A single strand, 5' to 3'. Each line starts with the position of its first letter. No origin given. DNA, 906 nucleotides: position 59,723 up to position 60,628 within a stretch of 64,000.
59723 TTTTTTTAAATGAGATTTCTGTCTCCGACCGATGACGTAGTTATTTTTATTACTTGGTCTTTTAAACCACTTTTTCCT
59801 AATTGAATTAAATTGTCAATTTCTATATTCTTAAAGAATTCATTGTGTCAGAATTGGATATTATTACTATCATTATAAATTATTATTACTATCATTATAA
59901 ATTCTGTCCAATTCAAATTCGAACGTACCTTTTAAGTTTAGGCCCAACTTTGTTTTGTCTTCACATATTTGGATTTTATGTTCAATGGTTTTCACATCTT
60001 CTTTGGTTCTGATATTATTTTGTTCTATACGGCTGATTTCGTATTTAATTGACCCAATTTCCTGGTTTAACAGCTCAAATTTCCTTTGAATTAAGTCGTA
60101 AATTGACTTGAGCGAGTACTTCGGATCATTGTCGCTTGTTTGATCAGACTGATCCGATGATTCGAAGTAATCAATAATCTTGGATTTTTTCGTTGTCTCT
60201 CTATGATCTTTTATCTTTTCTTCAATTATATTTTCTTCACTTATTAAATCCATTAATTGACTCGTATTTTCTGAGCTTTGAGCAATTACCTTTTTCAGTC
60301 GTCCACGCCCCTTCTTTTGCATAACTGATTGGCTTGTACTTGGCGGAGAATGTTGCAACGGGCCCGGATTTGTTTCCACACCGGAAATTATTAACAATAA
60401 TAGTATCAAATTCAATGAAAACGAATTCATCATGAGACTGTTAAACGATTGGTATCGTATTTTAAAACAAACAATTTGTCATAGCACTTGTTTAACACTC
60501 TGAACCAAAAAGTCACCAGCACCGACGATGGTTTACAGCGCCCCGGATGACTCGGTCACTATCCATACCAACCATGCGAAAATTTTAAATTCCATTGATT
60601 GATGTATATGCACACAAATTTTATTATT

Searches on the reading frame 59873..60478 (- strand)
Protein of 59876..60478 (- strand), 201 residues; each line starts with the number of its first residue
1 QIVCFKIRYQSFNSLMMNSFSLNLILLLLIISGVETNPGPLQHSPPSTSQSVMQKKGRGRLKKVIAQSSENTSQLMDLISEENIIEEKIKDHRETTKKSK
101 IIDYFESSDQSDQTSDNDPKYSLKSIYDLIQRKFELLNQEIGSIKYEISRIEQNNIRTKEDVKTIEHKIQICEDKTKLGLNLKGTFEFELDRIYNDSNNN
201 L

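Call 10: search_protein_families(library=pfam, proteins=[window:59873-60433:-], max_evalue=0.01)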
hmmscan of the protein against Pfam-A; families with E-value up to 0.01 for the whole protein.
window:59873-60433:- (186 aa): 0 families

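Call 27: find_encoding_contigs(protein=window:59873-60433:-, flank=10000, max_places=10)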
Protein window:59873-60433:- (186 aa): no gene with exactly this product is on record in the collection.

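Call 59: search_protein_families(library=pfam, proteins=[window:59876-60478:-], max_evalue=0.01)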
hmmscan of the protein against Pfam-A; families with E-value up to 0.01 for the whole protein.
window:59876-60478:- (201 aa): 0 families
